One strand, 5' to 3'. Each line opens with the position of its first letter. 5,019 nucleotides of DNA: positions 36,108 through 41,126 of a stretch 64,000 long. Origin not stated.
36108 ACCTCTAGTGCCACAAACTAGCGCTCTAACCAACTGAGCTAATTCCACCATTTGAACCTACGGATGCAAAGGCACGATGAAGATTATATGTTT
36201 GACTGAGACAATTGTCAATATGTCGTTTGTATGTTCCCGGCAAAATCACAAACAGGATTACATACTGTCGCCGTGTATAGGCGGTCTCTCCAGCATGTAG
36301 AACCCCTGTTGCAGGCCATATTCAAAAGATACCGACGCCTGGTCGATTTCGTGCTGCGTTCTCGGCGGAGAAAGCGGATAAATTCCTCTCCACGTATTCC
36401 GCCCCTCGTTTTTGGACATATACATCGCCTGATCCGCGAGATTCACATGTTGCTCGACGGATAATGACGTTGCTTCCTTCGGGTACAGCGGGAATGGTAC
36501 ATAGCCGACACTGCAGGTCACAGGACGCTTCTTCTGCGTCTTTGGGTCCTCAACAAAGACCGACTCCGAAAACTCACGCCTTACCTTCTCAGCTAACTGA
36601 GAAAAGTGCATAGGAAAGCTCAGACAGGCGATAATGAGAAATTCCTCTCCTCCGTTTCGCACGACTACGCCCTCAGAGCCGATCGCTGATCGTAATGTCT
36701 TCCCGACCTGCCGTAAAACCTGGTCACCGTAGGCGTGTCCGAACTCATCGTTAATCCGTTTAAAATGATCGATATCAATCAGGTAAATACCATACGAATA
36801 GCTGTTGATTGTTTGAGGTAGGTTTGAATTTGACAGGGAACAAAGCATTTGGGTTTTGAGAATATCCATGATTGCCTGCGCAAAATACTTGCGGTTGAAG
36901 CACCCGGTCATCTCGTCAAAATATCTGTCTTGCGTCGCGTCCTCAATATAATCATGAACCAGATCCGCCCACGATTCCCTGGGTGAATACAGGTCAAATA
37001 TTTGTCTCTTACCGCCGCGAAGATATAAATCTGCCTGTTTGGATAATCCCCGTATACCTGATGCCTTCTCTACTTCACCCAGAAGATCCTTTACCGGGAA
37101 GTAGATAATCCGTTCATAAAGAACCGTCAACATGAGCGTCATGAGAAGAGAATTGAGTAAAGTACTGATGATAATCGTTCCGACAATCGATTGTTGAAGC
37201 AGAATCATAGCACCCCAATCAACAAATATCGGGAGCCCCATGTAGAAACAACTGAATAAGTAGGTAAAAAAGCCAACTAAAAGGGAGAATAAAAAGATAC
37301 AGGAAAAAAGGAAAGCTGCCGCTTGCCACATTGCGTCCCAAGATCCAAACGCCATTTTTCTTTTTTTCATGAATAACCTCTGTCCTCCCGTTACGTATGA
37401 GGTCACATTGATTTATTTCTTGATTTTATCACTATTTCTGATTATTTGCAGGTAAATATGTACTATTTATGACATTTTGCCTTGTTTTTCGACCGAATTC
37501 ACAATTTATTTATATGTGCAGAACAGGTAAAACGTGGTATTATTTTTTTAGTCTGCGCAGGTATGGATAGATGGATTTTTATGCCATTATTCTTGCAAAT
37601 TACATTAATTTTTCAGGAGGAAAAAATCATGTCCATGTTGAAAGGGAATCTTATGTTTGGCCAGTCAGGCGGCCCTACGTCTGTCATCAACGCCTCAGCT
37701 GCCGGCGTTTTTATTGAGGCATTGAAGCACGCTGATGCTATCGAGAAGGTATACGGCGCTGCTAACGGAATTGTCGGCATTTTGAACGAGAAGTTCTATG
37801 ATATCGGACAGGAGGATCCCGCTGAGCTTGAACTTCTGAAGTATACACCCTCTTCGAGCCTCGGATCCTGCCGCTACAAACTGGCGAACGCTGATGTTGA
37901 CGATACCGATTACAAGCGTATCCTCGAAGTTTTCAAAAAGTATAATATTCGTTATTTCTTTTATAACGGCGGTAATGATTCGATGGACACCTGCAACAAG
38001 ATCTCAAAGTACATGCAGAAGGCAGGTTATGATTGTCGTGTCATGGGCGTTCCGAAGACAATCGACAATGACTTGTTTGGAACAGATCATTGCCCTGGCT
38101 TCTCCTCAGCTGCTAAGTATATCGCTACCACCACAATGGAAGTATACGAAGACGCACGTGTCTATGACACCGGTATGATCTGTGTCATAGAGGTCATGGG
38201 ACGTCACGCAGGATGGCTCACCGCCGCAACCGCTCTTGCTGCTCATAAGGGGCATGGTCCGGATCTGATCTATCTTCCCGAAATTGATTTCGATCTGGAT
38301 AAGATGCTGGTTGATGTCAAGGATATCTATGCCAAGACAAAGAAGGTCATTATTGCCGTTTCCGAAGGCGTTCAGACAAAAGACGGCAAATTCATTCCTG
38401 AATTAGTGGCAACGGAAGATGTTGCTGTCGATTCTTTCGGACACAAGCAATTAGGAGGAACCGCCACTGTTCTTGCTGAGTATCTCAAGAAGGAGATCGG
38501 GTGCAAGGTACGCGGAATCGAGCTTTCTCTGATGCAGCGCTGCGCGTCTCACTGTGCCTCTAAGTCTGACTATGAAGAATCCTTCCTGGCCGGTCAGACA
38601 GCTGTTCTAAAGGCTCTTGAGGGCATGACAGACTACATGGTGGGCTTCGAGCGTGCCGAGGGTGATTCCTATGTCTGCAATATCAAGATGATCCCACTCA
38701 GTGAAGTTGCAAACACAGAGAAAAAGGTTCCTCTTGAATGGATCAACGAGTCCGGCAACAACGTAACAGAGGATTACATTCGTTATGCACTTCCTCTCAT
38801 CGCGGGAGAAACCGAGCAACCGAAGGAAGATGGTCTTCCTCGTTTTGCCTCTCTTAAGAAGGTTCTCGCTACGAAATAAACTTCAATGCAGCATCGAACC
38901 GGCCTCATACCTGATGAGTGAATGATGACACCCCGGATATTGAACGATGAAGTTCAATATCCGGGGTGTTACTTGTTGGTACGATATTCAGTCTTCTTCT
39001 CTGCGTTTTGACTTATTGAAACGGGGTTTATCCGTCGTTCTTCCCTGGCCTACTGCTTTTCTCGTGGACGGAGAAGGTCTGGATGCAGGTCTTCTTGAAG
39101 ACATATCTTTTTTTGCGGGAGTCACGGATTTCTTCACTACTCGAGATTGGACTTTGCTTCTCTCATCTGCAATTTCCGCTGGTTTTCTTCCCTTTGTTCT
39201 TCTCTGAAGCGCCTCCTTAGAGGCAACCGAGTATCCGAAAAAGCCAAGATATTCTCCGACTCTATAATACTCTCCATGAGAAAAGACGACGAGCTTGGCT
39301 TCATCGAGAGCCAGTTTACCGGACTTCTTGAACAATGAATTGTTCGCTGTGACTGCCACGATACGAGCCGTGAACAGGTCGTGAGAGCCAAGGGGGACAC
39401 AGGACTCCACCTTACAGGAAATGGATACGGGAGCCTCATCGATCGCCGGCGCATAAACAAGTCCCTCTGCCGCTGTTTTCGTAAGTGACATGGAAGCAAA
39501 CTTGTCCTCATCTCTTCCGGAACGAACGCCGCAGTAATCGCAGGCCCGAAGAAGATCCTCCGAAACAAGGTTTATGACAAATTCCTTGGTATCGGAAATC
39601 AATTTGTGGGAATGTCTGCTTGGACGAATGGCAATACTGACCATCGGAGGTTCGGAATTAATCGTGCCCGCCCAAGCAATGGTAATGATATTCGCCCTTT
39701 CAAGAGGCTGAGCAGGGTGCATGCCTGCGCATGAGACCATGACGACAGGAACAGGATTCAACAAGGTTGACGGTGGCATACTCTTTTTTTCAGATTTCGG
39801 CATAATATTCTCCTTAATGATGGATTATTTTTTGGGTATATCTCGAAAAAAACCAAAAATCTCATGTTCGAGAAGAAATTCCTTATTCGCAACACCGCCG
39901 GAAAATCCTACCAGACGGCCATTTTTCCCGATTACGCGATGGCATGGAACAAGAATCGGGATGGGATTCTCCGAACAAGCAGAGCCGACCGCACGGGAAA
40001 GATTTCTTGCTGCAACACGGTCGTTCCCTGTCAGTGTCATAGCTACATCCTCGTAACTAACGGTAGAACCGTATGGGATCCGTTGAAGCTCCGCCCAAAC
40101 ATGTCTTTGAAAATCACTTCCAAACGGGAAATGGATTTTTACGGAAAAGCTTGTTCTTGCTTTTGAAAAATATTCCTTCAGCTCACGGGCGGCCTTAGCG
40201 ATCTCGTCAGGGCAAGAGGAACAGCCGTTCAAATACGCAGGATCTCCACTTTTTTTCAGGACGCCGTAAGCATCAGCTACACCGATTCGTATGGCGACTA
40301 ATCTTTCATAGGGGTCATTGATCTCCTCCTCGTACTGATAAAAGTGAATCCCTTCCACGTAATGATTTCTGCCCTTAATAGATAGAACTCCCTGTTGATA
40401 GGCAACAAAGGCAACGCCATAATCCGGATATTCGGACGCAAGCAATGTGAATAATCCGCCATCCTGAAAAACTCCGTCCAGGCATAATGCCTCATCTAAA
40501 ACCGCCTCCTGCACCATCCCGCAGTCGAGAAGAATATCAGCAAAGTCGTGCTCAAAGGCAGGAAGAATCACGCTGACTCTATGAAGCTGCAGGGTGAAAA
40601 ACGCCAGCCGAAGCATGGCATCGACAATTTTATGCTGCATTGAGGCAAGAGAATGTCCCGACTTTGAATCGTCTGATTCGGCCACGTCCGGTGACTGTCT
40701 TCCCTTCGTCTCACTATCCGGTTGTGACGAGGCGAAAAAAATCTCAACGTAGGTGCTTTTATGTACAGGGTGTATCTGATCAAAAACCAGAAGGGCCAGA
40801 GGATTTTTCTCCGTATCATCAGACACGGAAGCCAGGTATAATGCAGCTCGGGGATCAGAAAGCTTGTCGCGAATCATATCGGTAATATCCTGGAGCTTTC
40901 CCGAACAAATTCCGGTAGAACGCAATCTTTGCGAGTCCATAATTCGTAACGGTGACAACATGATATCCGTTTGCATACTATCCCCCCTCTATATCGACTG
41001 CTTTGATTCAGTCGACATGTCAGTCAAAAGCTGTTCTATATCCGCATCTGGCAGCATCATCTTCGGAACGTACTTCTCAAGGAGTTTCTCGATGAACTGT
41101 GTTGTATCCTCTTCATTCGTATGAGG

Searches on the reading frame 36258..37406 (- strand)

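Call 40: search_protein_families(library=pfam, proteins=[window:36258-37406:-], max_evalue=0.0001)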
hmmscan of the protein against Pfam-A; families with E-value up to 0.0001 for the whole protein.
window:36258-37406:- (382 aa): 1 family
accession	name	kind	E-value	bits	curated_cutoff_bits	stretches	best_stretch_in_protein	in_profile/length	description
PF00990.26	GGDEF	-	3.4e-29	102.1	23.8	1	162-337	2-160/161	Diguanylate cyclase, GGDEF domain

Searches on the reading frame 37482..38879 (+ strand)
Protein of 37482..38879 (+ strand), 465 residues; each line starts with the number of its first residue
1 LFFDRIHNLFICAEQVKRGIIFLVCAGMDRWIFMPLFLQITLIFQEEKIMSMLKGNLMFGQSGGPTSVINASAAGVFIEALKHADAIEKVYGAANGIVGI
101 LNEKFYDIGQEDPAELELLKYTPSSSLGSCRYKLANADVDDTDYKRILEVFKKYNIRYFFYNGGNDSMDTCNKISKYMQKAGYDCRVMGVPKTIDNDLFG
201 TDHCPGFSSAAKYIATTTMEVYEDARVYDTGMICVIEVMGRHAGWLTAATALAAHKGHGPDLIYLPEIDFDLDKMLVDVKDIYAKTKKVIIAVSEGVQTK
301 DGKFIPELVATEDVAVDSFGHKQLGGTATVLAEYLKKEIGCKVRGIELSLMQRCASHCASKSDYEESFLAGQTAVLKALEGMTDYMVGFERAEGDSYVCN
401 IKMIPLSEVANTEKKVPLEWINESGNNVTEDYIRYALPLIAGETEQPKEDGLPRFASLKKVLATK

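Call 40: search_protein_families(library=pfam, proteins=[window:37482-38879:+], max_evalue=0.0001)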
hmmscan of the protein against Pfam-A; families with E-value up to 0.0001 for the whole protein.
window:37482-38879:+ (465 aa): 1 family
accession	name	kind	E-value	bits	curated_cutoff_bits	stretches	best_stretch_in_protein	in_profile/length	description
PF00365.25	PFK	-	4.2e-62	210.5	30.9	1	59-343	4-273/277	Phosphofructokinase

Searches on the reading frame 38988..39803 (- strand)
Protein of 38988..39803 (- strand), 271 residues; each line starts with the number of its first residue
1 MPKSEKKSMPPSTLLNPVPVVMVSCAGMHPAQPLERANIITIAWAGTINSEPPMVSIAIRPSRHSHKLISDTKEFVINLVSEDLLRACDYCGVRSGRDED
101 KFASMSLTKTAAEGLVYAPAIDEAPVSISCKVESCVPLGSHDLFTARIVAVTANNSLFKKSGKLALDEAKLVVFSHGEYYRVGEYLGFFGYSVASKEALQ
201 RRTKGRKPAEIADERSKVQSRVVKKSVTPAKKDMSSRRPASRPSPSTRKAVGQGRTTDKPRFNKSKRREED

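Call 40: search_protein_families(library=pfam, proteins=[window:38988-39803:-], max_evalue=0.0001)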
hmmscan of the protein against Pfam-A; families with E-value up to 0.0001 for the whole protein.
window:38988-39803:- (271 aa): 1 family
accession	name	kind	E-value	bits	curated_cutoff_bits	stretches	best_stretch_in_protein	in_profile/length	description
PF01613.24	Flavin_Reduct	-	3.8e-29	102.2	27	1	17-171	5-141/153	Flavin reductase like domain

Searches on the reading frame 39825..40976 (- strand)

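Call 40: search_protein_families(library=pfam, proteins=[window:39825-40976:-], max_evalue=0.0001)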
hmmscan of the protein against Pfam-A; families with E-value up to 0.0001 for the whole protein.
window:39825-40976:- (383 aa): 1 family
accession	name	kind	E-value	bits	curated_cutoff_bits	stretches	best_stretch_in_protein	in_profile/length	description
PF01035.26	DNA_binding_1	-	1.5e-28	98.9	27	1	288-372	1-79/81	6-O-methylguanine DNA methyltransferase, DNA binding domain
